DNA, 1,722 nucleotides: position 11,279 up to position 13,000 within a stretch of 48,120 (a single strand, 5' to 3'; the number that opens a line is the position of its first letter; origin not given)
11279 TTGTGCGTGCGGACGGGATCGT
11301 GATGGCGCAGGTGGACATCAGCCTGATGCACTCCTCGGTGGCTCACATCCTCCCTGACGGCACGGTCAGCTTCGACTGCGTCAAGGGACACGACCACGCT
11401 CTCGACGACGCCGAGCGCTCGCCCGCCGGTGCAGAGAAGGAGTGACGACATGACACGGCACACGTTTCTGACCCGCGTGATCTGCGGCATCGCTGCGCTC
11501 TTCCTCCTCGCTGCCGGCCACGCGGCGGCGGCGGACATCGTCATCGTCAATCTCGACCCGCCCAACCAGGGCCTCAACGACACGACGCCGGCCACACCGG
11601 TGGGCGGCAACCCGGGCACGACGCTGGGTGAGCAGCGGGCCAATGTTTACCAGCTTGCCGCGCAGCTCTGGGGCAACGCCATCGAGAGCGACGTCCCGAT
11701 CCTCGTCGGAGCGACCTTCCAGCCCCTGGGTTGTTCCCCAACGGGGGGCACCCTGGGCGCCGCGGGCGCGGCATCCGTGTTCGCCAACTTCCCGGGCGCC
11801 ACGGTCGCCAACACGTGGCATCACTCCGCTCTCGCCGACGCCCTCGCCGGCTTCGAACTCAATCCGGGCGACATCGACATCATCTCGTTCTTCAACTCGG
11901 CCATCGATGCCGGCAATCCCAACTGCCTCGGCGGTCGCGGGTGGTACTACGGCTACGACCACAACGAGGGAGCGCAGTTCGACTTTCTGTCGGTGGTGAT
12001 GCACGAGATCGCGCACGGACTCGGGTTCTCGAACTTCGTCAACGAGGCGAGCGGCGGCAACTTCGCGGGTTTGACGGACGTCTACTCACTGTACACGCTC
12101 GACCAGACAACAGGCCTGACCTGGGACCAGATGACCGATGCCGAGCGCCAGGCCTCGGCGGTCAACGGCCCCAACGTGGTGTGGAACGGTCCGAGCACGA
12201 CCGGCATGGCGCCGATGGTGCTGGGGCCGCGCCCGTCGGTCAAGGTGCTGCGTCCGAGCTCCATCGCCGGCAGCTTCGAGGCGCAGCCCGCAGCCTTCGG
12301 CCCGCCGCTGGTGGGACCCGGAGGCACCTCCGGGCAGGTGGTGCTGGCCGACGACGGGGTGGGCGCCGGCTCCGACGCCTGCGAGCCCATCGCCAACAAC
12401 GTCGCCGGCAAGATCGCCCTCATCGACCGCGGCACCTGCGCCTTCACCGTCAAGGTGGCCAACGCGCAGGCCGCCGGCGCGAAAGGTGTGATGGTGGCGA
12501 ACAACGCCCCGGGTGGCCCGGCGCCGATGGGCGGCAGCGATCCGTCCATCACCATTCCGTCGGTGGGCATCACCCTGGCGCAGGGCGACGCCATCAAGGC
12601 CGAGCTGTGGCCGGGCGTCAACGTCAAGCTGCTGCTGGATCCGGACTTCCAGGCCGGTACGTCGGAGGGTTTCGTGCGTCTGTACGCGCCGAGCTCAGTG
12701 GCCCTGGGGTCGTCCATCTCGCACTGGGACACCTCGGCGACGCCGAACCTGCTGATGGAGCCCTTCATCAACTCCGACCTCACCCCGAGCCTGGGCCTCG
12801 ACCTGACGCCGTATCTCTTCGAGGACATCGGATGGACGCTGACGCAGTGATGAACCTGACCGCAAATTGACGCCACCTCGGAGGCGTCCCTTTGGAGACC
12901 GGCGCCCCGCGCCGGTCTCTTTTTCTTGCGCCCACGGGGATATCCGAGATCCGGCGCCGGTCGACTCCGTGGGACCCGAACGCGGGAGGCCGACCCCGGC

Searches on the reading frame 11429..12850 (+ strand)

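Call 9: search_protein_families(library=pfam, proteins=[window:11429-12850:+], max_evalue=0.001)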
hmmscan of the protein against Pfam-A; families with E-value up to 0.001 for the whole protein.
window:11429-12850:+ (473 aa): 1 family
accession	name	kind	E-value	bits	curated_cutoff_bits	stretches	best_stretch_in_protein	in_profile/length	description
PF02225.27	PA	-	1.4e-19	70.4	23.9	1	301-389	2-95/95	PA domain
